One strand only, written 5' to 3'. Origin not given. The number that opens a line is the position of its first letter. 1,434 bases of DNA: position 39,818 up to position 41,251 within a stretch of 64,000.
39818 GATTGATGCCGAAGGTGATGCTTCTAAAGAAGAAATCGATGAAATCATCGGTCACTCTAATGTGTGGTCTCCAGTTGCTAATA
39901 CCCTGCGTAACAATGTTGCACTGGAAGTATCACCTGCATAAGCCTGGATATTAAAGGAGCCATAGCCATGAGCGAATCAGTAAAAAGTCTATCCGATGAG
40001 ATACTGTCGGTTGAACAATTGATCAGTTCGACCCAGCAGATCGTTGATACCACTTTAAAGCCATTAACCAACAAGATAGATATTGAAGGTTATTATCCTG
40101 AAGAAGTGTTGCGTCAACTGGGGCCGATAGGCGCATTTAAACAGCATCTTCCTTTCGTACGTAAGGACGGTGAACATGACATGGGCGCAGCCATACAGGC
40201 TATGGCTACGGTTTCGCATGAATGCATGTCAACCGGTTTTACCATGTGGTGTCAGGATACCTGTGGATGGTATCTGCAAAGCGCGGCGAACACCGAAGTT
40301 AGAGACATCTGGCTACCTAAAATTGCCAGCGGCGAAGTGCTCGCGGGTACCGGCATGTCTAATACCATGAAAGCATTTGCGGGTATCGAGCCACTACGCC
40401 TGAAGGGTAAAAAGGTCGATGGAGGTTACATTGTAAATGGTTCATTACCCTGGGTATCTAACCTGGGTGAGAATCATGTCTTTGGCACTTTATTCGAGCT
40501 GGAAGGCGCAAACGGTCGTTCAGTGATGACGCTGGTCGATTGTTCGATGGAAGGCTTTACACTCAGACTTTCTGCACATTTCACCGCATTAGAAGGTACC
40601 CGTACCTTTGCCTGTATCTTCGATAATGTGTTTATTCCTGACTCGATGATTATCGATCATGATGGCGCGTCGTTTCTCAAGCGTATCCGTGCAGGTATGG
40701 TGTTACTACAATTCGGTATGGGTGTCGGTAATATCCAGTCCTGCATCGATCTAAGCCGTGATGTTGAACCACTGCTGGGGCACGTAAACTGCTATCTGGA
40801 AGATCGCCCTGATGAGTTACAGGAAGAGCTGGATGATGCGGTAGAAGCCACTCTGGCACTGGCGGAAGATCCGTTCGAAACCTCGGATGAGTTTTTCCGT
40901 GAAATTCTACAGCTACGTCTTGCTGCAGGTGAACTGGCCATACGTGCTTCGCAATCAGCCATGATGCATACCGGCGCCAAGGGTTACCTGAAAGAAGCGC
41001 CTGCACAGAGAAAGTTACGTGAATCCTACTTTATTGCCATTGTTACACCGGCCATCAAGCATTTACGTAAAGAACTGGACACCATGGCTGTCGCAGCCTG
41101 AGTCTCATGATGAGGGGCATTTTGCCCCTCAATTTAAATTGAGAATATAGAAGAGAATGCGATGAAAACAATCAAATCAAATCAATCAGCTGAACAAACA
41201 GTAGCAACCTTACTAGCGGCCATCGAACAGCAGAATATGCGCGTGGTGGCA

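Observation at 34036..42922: Putative sigma-54 regulon: GAF-EBP flanked by two sigma-54 promoters driving a cyanate-type ABC importer and an OsmC/ACAD-fold/DUF302/rubredoxin-reductase operon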

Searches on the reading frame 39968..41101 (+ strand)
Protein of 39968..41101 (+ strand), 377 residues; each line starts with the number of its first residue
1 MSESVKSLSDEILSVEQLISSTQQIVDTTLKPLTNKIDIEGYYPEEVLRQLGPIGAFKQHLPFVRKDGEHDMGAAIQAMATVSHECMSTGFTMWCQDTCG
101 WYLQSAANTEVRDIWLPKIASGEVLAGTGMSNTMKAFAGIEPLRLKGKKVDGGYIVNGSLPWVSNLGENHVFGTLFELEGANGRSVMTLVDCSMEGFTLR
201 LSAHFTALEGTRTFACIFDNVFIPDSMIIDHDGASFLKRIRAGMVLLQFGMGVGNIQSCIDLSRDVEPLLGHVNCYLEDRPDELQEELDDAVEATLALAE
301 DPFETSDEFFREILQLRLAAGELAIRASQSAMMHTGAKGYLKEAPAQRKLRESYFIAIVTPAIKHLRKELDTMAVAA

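Call 4: search_protein_families(library=pfam, proteins=[window:39968-41101:+])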
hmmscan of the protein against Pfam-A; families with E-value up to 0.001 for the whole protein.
window:39968-41101:+ (377 aa): 1 family
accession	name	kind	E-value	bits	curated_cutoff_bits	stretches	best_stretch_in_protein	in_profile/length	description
PF02771.21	Acyl-CoA_dh_N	-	9.3e-12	45.8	22.9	1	16-123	5-113/113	Acyl-CoA dehydrogenase, N-terminal domain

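Call 5: search_protein_families(library=ncbifam, proteins=[window:39968-41101:+])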
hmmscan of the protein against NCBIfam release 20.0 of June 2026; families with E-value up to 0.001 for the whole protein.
window:39968-41101:+ (377 aa): 9 families
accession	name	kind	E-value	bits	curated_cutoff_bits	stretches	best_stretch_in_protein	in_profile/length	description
NF042972.1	AcrlCoAredClosAcrC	equivalog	5.6e-13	48.3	640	1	19-354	13-356/378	acryloyl-CoA reductase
NF043006.1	CyhCrbnylCoADH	equivalog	1.3e-11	44.1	650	1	17-236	10-230/380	cyclohexane-1-carbonyl-CoA dehydrogenase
NF045552.1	GlutCoADH_Des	equivalog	1.1e-10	41.3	470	1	17-171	11-166/387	glutaryl-CoA dehydrogenase Acd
NF045652.1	ProlPCPDhRedW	equivalog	3.6e-06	26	650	1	74-235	63-228/376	L-prolyl-[peptidyl-carrier protein] dehydrogenase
TIGR03207.1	cyc_hxne_CoA_dh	equivalog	1.2e-05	24.2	575.35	1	22-239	12-230/372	cyclohexanecarboxyl-CoA dehydrogenase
NF042439.1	SulpropCoADesulf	equivalog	4.6e-05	22.3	600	0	315-367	311-363/379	3-sulfinopropanoyl-CoA desulfinase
NF045629.1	monooxsub_HsaA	equivalog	0.00023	20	450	0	40-230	21-198/383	3-hydroxy-9,10-secoandrosta-1,3,5(10)-triene-9,17-dione monooxygenase oxygenase subunit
NF058590.1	AcCoDHFadEBacil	equivalog_domain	0.00028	19.6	600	1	19-232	29-242/586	acyl-CoA dehydrogenase FadE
NF053553.1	prodigi_MBC_PigA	equivalog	0.0003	20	500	1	99-234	96-232/381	prodigiosin MBC biosynthesis dehydrogenase PigA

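Call 9: find_homologous_proteins(query=window:39968-41101:+)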
Query window:39968-41101:+ (377 aa): 2245 proteins with E <= 0.001 among 8000 candidates; the best 120 are listed.
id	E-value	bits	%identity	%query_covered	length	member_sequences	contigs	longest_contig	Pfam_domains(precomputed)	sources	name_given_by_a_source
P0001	4.7e-250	847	100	100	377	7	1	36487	PF02771.22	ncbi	-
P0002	4.0e-234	794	92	100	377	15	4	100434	PF02771.22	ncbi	-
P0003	3.3e-214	729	85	100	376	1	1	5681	PF02771.22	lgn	-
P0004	1.4e-213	727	84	100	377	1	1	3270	PF02771.22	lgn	-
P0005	3.5e-212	722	84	100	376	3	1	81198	PF02771.22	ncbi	ncbi:MAG: acyl-CoA dehydrogenase family protein [Chromatiales bacterium]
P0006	2.2e-210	716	82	100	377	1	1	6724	PF02771.22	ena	-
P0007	3.3e-210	716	84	95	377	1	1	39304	PF02771.22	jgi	jgi:alkylation response protein AidB-like acyl-CoA dehydrogenase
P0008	4.3e-210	715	83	100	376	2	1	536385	PF02771.22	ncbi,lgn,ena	-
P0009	5.1e-210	715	82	100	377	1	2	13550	PF02771.22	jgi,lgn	jgi:alkylation response protein AidB-like acyl-CoA dehydrogenase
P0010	6.3e-210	715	82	100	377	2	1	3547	PF02771.22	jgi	jgi:alkylation response protein AidB-like acyl-CoA dehydrogenase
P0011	1.5e-209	714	81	100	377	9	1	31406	PF02771.22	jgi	jgi:alkylation response protein AidB-like acyl-CoA dehydrogenase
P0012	3.3e-209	712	82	100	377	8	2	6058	PF02771.22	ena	-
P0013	5.3e-209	712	81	100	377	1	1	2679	PF02771.22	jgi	jgi:alkylation response protein AidB-like acyl-CoA dehydrogenase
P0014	4.7e-208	709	81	100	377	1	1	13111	PF02771.22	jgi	jgi:alkylation response protein AidB-like acyl-CoA dehydrogenase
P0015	5.3e-208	709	81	100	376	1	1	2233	PF02771.22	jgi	-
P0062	2.5e-201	687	80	97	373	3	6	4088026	PF02771.22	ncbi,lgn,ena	ncbi:MAG: acyl-CoA dehydrogenase family protein [Candidatus Sedimenticola sp. PURPLELP]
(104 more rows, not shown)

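Call 10: search_solved_structures(query=window:39968-41101:+, max_evalue=0.01)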
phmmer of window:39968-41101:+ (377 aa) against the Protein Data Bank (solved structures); distinct sequences matched with E-value up to 0.01: 53.
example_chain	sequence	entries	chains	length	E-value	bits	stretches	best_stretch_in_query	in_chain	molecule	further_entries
3nf4_A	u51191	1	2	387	1.4e-16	64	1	16-355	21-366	acyl-CoA dehydrogenase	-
9w60_A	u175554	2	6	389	3.8e-15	59.2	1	22-356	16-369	Butyryl CoA dehydrogenase apo protein | Butyryl CoA Dehydrogenase with FAD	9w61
2vig_A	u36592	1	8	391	4e-14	55.8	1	17-357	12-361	SHORT-CHAIN SPECIFIC ACYL-COA DEHYDROGENASE,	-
7y0a_A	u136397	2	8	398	6.2e-14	55.2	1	16-357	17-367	Short-chain specific acyl-CoA dehydrogenase, mitochondrial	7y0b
8sgs_A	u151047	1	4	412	7.1e-14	55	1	16-357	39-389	Short-chain specific acyl-CoA dehydrogenase, mitochondrial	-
5ol2_C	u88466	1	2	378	1e-13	54.5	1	26-357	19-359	Acyl-CoA dehydrogenase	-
7w0j_A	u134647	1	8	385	8.1e-13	51.5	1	20-356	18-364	Acyl-CoA dehydrogenase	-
8i4p_A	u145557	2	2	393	8.7e-13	51.4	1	20-356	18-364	Acyl-CoA dehydrogenase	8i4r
3pfd_A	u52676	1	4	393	9.1e-13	51.4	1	23-238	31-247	Acyl-CoA dehydrogenase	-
5lnx_A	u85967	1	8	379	3.5e-12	49.4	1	37-355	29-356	Acyl-CoA dehydrogenase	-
4iv6_A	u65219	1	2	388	4e-12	49.2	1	16-356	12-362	Acyl-CoA dehydrogenase FadE3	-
1ws9_A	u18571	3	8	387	5.7e-12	48.8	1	17-355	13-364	acyl-CoA dehydrogenase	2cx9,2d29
1jqi_A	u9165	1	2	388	1.4e-11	47.4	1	15-357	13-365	short chain acyl-CoA dehydrogenase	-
7szv_A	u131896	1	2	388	2e-11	47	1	25-358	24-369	Acyl-CoA dehydrogenase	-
3mpi_A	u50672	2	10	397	2.2e-11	46.8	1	17-354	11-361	Glutaryl-CoA dehydrogenase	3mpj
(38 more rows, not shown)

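Call 11: find_encoding_contigs(protein=P0001, flank=10000, max_places=3)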
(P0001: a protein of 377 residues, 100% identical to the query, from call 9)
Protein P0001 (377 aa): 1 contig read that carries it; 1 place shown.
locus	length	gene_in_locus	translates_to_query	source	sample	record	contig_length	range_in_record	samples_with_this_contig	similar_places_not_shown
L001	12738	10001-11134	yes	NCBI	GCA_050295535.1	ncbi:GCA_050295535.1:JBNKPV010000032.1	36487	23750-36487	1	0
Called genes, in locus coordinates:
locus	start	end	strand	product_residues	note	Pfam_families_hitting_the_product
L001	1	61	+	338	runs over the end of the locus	PF00850:Hist_deacetyl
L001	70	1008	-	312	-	PF00892:EamA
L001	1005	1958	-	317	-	PF00291:PALP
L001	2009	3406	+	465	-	PF00392:GntR, PF00155:Aminotran_1_2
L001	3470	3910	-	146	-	PF21291:CYNS_N, PF02560:Cyanate_lyase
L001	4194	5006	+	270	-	PF00005:ABC_tran, PF13304:AAA_21 (faint)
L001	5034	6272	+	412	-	PF13379:NMT1_2, PF09084:NMT1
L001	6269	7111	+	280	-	PF00528:BPD_transp_1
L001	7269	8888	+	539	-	PF01590:GAF, PF13185:GAF_2, PF13492:GAF_3 (weak), PF00158:Sigma54_activat, PF14532:Sigma54_activ_2, PF07728:AAA_5 (weak), PF25601:AAA_lid_14, PF02954:HTH_8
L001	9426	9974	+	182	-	PF02566:OsmC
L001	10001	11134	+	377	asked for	PF02771:Acyl-CoA_dh_N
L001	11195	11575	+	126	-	PF03625:DUF302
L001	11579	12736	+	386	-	?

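Call 12: find_encoding_contigs(protein=P0062, flank=10000, max_places=3)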
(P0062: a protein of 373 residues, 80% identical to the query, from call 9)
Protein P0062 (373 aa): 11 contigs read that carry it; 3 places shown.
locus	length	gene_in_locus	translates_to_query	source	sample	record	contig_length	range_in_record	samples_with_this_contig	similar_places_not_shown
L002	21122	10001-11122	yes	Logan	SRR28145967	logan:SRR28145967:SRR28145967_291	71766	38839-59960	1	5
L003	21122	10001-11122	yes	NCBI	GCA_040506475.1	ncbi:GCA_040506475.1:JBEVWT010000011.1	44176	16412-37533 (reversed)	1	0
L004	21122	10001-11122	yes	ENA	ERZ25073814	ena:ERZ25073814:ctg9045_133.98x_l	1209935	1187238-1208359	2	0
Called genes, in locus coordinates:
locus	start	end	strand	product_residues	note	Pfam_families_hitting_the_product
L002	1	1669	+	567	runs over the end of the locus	PF00449:Urease_alpha, PF01979:Amidohydro_1, PF07969:Amidohydro_3 (faint)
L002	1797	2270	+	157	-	PF02814:UreE_N, PF05194:UreE_C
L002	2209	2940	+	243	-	PF01730:UreF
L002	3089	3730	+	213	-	PF02492:cobW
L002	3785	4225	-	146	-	PF21291:CYNS_N, PF02560:Cyanate_lyase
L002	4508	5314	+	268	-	PF00005:ABC_tran, PF13304:AAA_21 (faint)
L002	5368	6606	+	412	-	PF13379:NMT1_2, PF09084:NMT1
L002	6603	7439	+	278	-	PF00528:BPD_transp_1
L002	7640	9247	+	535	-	PF01590:GAF, PF13185:GAF_2, PF13492:GAF_3, PF00158:Sigma54_activat, PF14532:Sigma54_activ_2, PF07728:AAA_5 (weak), PF25601:AAA_lid_14, PF02954:HTH_8, +1 more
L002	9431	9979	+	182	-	PF02566:OsmC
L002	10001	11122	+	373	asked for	PF02771:Acyl-CoA_dh_N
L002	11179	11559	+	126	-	PF03625:DUF302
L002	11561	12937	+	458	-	PF00301:Rubredoxin, PF01266:DAO (faint), PF07992:Pyr_redox_2, PF13450:NAD_binding_8 (faint), PF13738:Pyr_redox_3 (weak), PF00070:Pyr_redox, PF18113:Rbx_binding (weak)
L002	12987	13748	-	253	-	PF06764:DUF1223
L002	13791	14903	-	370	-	PF01625:PMSR, PF01641:SelR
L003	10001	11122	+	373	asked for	PF02771:Acyl-CoA_dh_N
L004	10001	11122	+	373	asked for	PF02771:Acyl-CoA_dh_N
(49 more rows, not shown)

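Call 18: find_related_loci(query=A1, collection=genome_contigs, flank=10000)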
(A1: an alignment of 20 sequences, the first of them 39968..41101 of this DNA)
Query A1 (377 aa) in genome_contigs; peptide patterns used: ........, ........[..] (x = any residue, [..] = any of these).
289 stretches matched a pattern; 261 encode a relative of the query (tblastn E <= 1e-3); the best 80 are kept; 80 distinct loci.
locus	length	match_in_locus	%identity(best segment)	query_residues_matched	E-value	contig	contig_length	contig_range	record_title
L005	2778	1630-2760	92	1-377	0e+0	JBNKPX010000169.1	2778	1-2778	MAG: Gammaproteobacteria bacterium isolate G1.bin.3.strict NODE_169_length_2778_cov_12.450944, whole genome shotgun sequ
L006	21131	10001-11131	92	1-377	0e+0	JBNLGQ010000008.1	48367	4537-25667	MAG: Gammaproteobacteria bacterium isolate C1.bin.13.orig k141_1210144, whole genome shotgun sequence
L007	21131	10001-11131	92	1-377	0e+0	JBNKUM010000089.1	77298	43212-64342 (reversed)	MAG: Gammaproteobacteria bacterium isolate A1A2.bin.44.orig k141_1330825, whole genome shotgun sequence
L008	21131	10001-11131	92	1-377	0e+0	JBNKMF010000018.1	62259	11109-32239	MAG: Gammaproteobacteria bacterium isolate H1.bin.24.strict NODE_18_length_62259_cov_136.689733, whole genome shotgun se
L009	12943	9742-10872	91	1-377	0e+0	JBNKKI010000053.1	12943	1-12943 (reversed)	MAG: Gammaproteobacteria bacterium isolate H1H2.bin.43.orig k141_507711, whole genome shotgun sequence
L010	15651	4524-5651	84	1-377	0e+0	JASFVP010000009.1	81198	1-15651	MAG: Chromatiales bacterium isolate D1105M20metaG_Bin_5_2 D1105M20metaG_FD_scaffold_51_c1, whole genome shotgun sequence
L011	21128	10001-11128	83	1-377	0e+0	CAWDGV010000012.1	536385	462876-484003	MAG: uncultured Gammaproteobacteria bacterium isolate MFD03804.bin.1.36 genome assembly, contig: contig_71082, whole gen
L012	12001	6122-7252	80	1-377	0e+0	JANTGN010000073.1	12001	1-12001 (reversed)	MAG: Thiotrichales bacterium isolate bin10069 c_000000005684, whole genome shotgun sequence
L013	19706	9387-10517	78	1-377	0e+0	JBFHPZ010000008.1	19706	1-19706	MAG: Gammaproteobacteria bacterium isolate Mix_sand08.2021.06.G.6 k141_1153491_length_19706_cov_7.0000, whole genome sho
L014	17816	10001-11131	78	1-377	0e+0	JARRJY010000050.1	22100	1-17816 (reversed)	MAG: Gammaproteobacteria bacterium isolate Spart_032_MAG scaffold_2905, whole genome shotgun sequence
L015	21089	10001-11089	80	11-373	0e+0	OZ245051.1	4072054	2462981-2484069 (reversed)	MAG: Sedimenticolaceae bacterium isolate 9f9d7339-0042-4cb7-a141-f72079882acd genome assembly, chromosome: 1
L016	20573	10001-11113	80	1-371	0e+0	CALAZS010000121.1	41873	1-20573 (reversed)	MAG TPA_asm: uncultured Gammaproteobacteria bacterium isolate ERR1995201_bin.20_CONCOCT_v1.1_MAG genome assembly, contig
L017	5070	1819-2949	79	1-377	0e+0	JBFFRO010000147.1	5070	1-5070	MAG: Thiohalomonadaceae bacterium isolate Mix_mud21.2022.07.12 k141_989913_length_5070_cov_36.9416, whole genome shotgun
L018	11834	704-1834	77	1-377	0e+0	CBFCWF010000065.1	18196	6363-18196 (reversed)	MAG TPA_asm: uncultured Chromatiaceae bacterium isolate SRR22297272_concoct_116 genome assembly, contig: ERZ25654850.775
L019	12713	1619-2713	78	12-376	0e+0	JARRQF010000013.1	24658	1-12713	MAG: Candidatus Thiodiazotropha sp. isolate Spart_195_MAG scaffold_207, whole genome shotgun sequence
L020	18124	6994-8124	76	1-377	0e+0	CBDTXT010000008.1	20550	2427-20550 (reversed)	MAG TPA_asm: uncultured Chromatiaceae bacterium isolate ERR2431956_concoct_72 genome assembly, contig: ERZ23880148.487,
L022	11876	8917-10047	80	1-377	0e+0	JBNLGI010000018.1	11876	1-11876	MAG: Sedimenticolaceae bacterium isolate C1.bin.20.orig k141_1469312, whole genome shotgun sequence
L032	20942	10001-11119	76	1-373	0e+0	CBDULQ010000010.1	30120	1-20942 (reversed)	MAG TPA_asm: uncultured Gammaproteobacteria bacterium isolate SRR18550247_metabat2_13 genome assembly, contig: ERZ250748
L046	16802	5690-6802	54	8-374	5e-134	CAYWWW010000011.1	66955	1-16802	MAG TPA_asm: uncultured Cardiobacteriales bacterium isolate SRP141376_co5_216 genome assembly, contig: NODE_877_length_6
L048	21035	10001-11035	54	26-370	2e-126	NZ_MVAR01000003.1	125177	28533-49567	Thioalkalivibrio versutus strain AL 2 Ga0073318_103, whole genome shotgun sequence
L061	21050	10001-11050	49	16-370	5e-114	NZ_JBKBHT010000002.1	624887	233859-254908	MAG: Ferrovibrio sp. isolate 21H_026.bin.44 NODE_14_length_624887_cov_19.621177, whole genome shotgun sequence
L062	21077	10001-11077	48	15-374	8e-114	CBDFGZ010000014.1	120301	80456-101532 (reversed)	MAG: Rhodomicrobiaceae bacterium isolate db956d56-ff10-464d-a72c-5208288d2e21 genome assembly, contig: contig_14, whole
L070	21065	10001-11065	48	18-373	2e-109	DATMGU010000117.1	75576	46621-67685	MAG TPA_asm: Stellaceae bacterium isolate SMAG_U13497 k141_635428, whole genome shotgun sequence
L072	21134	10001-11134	47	5-376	4e-109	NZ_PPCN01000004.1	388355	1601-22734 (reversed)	Roseibium marinum strain DSM 17023 Ga0181000_104, whole genome shotgun sequence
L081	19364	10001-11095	45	8-373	5e-107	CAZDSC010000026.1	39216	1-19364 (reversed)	MAG TPA_asm: uncultured Pirellulaceae bacterium isolate SRP135972_co1_222 genome assembly, contig: NODE_698_length_39216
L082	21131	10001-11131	79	1-377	0e+0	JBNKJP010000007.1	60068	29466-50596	MAG: Candidatus Thiodiazotropha sp. isolate H2.bin.18.orig k141_224574, whole genome shotgun sequence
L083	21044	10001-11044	48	20-371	3e-106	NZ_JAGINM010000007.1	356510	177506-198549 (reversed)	Azospirillum agricola strain CC-HIH038 Ga0451084_07, whole genome shotgun sequence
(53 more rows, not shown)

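Call 23: search_protein_families(library=pfam, proteins=[L072:3022-4596:+, L072:4554-5345:-, L072:5379-6005:-, L072:11168-12028:+, L072:12096-13274:+, L072:13314-13817:+, L072:14000-14629:-, L072:14626-16011:-])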
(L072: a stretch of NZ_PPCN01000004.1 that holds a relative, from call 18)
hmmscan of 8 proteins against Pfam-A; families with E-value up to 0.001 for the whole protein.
L072:3022-4596:+ (524 aa): 1 family
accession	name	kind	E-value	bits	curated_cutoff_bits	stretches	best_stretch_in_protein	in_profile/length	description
PF00528.27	BPD_transp_1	-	7.1e-15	55.6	26.4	1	336-501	9-170/184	Binding-protein-dependent transport system inner membrane component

L072:4554-5345:- (263 aa): 0 families

L072:5379-6005:- (208 aa): 5 families
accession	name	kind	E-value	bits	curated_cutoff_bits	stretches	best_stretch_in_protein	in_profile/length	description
PF00440.29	TetR_N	-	5.1e-13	49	24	1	28-74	1-47/47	Bacterial regulatory proteins, tetR family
PF16925.10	TetR_C_13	-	1.5e-09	38.6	27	1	99-196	3-108/109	Tetracyclin repressor-like, C-terminal domain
PF13977.11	TetR_C_6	-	0.00015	22.4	27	1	132-201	39-110/115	BetI-type transcriptional repressor, C-terminal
PF21993.1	TetR_C_13_2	-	0.00047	20.8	27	0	97-189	1-96/103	Transcriptional regulator LmrA/YxaF-like, C-terminal domain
PF17940.6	TetR_C_31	-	0.00071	20.2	27.4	1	133-201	37-105/107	Tetracyclin repressor-like, C-terminal domain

L072:11168-12028:+ (286 aa): 1 family
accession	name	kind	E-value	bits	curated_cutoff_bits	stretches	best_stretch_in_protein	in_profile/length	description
PF00581.25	Rhodanese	-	6.4e-35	120.1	22.2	2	12-124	3-102/102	Rhodanese-like domain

L072:12096-13274:+ (392 aa): 9 families
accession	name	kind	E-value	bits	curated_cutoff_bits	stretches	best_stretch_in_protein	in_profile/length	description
PF07992.20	Pyr_redox_2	-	3.5e-70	237.2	26.1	1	5-302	3-291/291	Pyridine nucleotide-disulphide oxidoreductase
PF14759.12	Reductase_C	-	4.4e-23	82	25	1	321-385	1-65/85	Reductase C-terminal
PF00070.33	Pyr_redox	-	1.1e-21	77.6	22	1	146-226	1-81/82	Pyridine nucleotide-disulphide oxidoreductase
PF03486.20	HI0933_like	-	4.8e-09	36.5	50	0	146-179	2-35/244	HI0933-like protein Rossmann domain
PF13738.12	Pyr_redox_3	-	3.5e-08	33.5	30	1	71-276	94-305/305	Pyridine nucleotide-disulphide oxidoreductase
PF01134.28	GIDA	-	8e-06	25.6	22.1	0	5-30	2-27/391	Glucose inhibited division protein A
PF01262.27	AlaDh_PNT_C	-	1.2e-05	25.3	23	0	146-182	30-66/214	Alanine dehydrogenase/PNT, C-terminal domain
PF13450.12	NAD_binding_8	-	1.7e-05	25.4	21.9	0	149-179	1-31/68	NAD(P)-binding Rossmann-like domain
PF00890.30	FAD_binding_2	-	0.00026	20.8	20.4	0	5-26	2-23/414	FAD binding domain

L072:13314-13817:+ (167 aa): 2 families
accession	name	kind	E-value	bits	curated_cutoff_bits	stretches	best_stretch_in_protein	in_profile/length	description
PF02560.19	Cyanate_lyase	-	2.5e-34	117.3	25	1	99-165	2-68/69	Cyanate lyase C-terminal domain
PF21291.3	CYNS_N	-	7.8e-16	58.3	27.1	1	22-76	3-57/69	Cyanate hydratase, N-terminal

L072:14000-14629:- (209 aa): 2 families
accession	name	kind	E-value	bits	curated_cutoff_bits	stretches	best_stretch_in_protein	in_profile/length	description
PF00072.30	Response_reg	-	3.3e-22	79.2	30.2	1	5-115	2-111/111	Response regulator receiver domain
PF00196.25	GerE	-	5.8e-12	45.5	23.5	1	146-201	2-57/57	Bacterial regulatory proteins, luxR family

L072:14626-16011:- (461 aa): 3 families
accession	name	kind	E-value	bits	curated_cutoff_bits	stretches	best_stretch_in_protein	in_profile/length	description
PF07730.19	HisKA_3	-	7.2e-10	39.7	24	1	247-313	1-66/68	Histidine kinase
PF02518.31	HATPase_c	-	3.1e-09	37.7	26.4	1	358-447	5-109/111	Histidine kinase-, DNA gyrase B-, and HSP90-like ATPase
PF16448.10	LapD_MoxY_N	-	4.6e-06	27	25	1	29-153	3-124/124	LapD/MoxY periplasmic domain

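Call 25: predict_structure(alignment_id=A1)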
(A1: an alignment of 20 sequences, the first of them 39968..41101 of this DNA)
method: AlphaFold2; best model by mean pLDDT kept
length: 377 residues; sequences in the alignment: 20
mean_pLDDT: 84.0   pTM: 0.86
mean pLDDT of the five models: 84.0, 82.4, 78.8, 75.8, 68.2
residues with pLDDT >= 90: 185; 70-90: 138; 50-70: 35; < 50: 19
segments of 3 or more residues with pLDDT < 50: 1-7, 204-210, 341-343
pLDDT, mean of each block of 10 residues (from residue 1): 45 88 97 85 91 92 74 93 92 93 94 94 88 72 92 94 77 93 91 90 50 78 97 91 91 92 82 74 94 91 82 90 88 65 58 72 81 78
secondary structure, 60 per line:
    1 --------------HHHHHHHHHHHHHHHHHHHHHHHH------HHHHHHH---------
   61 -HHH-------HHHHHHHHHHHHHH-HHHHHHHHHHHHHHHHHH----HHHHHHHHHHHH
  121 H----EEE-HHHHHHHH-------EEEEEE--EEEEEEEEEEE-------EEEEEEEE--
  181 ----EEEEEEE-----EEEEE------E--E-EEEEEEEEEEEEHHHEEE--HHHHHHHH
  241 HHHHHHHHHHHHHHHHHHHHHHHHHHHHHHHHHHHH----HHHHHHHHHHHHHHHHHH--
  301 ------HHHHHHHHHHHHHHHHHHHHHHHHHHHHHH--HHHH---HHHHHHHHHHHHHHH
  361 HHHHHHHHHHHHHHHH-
elements in order: H15-38 H45-51 H72-85 H87-104 H109-121 E126-128 H130-137 E145-150 E153-163 E171-178 E185-191 E197-201 E213-224 E228-230 H233-276 H281-298 H307-336 H339-342 H346-376
